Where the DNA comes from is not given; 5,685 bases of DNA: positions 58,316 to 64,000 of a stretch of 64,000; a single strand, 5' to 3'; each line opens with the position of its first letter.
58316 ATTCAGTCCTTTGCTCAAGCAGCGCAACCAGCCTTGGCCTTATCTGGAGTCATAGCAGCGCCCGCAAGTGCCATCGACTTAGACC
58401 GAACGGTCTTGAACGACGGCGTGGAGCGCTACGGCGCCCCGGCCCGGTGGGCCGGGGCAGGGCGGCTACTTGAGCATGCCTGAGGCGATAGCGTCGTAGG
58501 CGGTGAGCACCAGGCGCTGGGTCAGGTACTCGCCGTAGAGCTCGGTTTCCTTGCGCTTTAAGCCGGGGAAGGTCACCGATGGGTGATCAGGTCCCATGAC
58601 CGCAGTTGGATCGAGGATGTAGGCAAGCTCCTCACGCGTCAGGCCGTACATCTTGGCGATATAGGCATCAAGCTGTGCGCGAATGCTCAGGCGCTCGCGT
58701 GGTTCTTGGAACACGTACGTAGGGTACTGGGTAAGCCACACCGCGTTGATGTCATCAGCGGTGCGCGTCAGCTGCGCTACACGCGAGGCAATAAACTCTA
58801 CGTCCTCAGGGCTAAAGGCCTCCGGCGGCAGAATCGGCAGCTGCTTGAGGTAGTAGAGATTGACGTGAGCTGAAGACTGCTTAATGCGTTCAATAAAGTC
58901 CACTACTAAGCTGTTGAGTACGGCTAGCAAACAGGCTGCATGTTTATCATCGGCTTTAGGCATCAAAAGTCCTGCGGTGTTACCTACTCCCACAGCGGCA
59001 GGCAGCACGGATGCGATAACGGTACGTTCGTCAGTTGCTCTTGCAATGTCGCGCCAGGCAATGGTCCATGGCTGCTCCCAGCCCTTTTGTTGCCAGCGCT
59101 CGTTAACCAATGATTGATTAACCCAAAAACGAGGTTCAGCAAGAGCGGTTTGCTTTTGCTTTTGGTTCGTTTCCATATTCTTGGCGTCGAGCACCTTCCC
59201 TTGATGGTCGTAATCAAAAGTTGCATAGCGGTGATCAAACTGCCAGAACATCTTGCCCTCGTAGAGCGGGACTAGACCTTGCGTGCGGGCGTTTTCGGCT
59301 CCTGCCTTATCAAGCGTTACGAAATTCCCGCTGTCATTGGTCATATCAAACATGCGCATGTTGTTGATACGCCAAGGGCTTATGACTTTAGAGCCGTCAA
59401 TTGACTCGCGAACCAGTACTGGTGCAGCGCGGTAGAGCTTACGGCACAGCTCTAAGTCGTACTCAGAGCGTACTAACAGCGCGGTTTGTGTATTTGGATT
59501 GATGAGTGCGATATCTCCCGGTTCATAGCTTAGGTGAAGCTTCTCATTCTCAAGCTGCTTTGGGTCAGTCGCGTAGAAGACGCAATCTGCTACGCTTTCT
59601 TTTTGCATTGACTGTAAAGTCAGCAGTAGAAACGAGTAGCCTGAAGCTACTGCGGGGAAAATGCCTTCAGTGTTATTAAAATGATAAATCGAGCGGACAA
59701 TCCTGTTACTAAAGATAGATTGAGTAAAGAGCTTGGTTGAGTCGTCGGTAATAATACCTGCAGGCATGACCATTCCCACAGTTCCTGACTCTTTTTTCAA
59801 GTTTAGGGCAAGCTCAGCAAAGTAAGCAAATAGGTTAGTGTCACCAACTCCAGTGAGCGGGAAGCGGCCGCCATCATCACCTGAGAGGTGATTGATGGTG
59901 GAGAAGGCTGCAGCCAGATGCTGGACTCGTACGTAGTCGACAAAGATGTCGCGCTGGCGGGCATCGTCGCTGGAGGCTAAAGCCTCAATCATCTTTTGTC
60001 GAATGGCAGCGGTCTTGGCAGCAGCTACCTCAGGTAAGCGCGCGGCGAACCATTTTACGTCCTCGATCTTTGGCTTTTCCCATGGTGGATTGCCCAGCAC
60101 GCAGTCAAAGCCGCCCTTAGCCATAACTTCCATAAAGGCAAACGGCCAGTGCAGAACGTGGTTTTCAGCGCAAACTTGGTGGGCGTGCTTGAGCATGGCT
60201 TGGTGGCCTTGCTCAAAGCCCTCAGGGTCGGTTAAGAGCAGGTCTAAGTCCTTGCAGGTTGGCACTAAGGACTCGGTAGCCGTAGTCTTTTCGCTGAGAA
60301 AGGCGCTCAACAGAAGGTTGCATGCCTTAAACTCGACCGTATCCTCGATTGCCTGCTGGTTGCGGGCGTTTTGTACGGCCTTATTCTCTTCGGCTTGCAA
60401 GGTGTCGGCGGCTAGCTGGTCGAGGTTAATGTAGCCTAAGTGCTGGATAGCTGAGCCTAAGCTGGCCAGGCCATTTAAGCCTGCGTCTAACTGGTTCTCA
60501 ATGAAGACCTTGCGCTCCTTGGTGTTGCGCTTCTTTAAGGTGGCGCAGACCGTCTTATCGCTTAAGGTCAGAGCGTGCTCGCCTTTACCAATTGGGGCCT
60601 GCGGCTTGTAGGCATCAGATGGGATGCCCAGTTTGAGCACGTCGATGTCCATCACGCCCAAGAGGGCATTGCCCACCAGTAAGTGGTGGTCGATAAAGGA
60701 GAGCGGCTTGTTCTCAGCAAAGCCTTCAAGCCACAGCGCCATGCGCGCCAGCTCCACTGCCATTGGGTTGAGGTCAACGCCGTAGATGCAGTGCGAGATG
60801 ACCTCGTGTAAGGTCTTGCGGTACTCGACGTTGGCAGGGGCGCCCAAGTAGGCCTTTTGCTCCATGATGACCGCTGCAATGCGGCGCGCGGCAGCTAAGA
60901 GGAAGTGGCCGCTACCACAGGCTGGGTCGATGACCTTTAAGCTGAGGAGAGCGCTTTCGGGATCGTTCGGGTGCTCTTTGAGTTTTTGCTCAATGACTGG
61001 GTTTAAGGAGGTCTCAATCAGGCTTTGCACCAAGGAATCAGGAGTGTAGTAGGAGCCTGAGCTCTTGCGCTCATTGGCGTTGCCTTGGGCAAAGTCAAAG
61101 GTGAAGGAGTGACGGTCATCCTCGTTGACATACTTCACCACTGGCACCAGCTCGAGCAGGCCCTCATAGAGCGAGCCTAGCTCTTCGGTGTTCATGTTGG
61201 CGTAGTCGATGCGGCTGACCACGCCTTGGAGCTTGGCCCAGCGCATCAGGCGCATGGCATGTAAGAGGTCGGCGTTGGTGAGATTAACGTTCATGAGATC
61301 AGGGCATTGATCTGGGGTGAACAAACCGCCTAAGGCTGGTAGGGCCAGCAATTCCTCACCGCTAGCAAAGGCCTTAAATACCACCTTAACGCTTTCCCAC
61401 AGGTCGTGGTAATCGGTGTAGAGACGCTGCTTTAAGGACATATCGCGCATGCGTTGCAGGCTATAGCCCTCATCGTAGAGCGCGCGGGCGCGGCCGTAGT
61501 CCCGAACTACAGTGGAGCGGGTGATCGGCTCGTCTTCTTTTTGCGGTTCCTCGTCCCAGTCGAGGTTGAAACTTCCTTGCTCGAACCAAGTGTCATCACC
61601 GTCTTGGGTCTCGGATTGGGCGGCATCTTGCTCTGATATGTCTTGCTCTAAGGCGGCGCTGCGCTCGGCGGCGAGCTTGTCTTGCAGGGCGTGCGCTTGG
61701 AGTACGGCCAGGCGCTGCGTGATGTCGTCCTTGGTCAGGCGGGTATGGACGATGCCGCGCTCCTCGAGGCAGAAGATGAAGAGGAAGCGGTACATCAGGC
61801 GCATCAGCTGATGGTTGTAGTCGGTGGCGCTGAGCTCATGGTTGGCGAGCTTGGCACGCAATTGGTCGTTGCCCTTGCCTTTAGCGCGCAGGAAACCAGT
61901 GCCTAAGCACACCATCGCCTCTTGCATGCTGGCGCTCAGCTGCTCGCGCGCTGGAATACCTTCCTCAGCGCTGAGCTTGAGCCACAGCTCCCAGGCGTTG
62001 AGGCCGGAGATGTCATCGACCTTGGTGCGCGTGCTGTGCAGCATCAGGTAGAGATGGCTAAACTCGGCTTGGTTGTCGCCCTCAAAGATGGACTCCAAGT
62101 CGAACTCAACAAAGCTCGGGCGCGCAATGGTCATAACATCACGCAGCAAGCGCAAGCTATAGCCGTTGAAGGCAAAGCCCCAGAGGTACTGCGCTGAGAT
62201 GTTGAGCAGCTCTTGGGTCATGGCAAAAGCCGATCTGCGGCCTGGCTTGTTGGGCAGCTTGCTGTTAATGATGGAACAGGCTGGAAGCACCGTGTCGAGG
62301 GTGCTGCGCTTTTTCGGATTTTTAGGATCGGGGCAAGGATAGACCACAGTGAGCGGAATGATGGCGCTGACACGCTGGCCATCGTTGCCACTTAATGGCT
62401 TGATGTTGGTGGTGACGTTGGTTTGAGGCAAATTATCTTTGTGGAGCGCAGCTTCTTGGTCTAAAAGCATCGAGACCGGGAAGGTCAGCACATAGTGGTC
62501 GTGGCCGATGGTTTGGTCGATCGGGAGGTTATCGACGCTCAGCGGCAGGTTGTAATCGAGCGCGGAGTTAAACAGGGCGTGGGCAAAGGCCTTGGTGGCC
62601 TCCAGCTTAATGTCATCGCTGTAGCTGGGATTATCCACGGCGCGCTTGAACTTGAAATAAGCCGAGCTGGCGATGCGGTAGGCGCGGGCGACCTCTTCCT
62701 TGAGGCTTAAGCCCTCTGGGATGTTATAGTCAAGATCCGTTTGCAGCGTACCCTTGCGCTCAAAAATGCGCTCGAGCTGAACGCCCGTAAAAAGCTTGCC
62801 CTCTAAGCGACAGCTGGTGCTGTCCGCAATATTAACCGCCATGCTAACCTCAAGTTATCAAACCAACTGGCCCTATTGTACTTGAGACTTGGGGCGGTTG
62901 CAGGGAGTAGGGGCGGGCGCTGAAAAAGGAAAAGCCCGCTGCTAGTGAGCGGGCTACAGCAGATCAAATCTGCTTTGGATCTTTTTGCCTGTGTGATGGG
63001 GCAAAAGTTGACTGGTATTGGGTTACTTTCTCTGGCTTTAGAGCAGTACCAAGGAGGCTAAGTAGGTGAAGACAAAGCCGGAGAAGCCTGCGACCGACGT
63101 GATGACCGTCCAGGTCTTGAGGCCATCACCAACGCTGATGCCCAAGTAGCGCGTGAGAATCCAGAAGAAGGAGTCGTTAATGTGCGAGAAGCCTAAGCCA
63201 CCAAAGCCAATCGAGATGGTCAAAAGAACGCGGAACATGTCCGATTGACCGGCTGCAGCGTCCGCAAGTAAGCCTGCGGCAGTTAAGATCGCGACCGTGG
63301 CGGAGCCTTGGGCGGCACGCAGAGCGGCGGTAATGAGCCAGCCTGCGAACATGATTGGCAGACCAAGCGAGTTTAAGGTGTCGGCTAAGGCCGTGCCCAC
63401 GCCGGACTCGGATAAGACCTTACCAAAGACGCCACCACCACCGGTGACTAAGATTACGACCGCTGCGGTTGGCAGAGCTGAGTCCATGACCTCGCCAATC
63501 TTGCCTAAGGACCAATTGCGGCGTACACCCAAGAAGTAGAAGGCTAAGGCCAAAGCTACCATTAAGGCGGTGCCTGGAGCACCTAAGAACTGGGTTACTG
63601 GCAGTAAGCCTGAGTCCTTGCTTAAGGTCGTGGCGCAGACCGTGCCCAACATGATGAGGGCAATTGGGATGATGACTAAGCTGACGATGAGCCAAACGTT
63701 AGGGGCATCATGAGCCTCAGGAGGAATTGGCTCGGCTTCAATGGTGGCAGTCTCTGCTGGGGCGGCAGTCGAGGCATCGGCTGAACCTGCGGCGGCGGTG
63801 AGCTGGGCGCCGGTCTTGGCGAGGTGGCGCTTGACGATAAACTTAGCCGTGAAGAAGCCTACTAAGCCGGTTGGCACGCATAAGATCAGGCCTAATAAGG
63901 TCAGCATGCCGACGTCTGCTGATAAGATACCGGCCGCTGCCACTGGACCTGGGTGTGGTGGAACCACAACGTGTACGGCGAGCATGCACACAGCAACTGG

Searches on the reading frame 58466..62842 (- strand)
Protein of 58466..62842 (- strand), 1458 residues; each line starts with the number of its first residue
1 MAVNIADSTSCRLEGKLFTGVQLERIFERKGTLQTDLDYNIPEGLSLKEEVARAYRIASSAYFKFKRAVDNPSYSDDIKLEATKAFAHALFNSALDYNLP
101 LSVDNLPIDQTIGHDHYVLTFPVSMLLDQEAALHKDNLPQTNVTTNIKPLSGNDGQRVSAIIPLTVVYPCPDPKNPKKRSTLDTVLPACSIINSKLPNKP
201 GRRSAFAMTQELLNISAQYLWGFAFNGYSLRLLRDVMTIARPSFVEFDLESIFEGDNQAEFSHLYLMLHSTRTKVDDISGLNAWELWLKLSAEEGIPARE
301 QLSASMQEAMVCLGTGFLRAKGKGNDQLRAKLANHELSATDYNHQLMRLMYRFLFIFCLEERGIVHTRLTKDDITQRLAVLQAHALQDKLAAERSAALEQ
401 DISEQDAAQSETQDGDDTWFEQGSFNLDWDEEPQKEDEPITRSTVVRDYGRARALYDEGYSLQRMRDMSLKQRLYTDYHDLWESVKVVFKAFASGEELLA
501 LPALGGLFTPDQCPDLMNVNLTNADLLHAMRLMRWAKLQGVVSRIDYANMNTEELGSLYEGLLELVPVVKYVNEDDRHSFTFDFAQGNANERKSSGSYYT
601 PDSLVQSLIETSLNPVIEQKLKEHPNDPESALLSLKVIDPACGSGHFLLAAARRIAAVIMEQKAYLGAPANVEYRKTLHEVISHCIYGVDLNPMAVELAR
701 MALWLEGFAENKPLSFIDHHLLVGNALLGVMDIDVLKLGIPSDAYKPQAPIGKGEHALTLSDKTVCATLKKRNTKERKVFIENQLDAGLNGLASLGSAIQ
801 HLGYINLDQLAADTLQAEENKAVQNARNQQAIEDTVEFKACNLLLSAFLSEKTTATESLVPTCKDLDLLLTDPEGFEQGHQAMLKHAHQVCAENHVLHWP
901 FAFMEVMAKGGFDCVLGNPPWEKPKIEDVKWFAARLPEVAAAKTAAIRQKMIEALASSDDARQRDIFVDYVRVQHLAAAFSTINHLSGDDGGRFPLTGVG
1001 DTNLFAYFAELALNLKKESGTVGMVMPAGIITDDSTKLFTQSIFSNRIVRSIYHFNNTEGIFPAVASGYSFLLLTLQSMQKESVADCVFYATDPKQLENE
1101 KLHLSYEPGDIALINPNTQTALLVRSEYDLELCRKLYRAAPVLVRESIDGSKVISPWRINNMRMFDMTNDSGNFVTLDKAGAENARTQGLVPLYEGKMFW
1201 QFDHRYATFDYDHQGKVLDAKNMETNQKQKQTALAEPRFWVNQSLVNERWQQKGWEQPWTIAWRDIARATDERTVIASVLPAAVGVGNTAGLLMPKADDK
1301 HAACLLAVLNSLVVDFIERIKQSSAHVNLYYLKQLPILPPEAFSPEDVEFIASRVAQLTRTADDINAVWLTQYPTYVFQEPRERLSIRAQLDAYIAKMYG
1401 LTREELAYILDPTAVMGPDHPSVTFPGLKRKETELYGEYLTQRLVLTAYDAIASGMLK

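Call 34: search_protein_families(library=pfam, proteins=[window:58466-62842:-], max_evalue=0.00001)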
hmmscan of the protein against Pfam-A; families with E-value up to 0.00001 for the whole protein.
window:58466-62842:- (1458 aa): 3 families
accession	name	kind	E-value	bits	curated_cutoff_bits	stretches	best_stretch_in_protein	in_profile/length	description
PF07669.17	Eco57I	-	6.3e-22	78.9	25.3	2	684-925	1-88/171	Eco57I restriction-modification methylase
PF02384.22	N6_Mtase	-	7.4e-12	45.6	20.4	1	589-712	19-106/311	N-6 DNA Methylase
PF20473.4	MmeI_Mtase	-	7.9e-10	38.8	27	1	631-712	17-91/259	MmeI, DNA-methyltransferase domain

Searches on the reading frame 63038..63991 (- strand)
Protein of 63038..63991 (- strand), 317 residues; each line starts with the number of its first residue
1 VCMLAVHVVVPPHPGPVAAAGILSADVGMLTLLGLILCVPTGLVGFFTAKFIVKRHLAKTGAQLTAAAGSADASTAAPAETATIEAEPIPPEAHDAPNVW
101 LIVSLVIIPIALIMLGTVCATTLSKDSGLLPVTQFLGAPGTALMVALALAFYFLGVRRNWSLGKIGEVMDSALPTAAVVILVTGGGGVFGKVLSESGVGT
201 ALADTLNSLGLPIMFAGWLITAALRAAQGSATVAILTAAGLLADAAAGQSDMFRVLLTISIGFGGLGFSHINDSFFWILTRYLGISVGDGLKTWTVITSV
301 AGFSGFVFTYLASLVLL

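Call 34: search_protein_families(library=pfam, proteins=[window:63038-63991:-], max_evalue=0.00001)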
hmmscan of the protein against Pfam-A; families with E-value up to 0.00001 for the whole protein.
window:63038-63991:- (317 aa): 1 family
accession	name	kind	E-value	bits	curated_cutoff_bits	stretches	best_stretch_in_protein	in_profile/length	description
PF02447.22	GntP_permease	-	1.3e-78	265.2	22.5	1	3-315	147-440/440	GntP family permease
